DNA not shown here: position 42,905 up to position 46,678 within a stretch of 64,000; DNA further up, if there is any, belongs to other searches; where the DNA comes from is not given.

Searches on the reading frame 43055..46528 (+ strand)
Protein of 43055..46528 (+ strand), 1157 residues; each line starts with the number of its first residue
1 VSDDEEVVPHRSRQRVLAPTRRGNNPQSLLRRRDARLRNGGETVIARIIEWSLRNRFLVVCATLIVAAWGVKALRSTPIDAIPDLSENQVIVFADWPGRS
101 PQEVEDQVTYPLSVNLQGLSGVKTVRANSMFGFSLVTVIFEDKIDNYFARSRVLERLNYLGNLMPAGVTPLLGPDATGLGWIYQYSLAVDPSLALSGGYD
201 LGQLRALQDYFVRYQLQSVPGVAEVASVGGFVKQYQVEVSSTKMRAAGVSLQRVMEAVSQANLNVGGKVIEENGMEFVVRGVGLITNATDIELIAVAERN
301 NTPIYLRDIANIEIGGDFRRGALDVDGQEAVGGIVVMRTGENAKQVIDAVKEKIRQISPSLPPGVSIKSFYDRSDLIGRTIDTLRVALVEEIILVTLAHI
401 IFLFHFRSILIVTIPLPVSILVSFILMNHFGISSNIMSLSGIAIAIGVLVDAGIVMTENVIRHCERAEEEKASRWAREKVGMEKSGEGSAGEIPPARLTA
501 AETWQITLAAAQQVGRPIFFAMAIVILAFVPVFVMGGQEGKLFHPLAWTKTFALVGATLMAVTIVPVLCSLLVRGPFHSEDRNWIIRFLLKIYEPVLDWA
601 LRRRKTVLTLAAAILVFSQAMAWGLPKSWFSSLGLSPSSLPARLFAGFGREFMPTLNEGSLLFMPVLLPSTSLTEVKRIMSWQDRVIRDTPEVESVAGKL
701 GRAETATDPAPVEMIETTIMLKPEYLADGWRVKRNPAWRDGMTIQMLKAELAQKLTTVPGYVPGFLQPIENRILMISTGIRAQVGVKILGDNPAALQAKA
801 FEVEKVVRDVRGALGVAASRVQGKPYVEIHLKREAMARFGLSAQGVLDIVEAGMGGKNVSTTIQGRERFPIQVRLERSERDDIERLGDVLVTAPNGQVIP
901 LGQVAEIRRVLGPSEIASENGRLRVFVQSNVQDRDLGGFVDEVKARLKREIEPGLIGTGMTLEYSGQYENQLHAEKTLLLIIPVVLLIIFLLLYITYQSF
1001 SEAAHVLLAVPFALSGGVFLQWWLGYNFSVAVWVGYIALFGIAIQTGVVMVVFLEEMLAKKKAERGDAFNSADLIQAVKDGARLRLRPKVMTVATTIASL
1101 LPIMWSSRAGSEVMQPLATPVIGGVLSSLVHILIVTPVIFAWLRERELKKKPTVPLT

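Call 94: search_protein_families(library=pfam, proteins=[window:43055-46528:+], max_evalue=0.0001)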
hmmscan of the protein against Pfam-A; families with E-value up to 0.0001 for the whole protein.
window:43055-46528:+ (1157 aa): 1 family
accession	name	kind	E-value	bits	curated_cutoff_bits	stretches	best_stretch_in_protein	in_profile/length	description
PF00873.25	ACR_tran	-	2.5e-227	757.6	28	2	48-630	1-553/1021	AcrB/AcrD/AcrF family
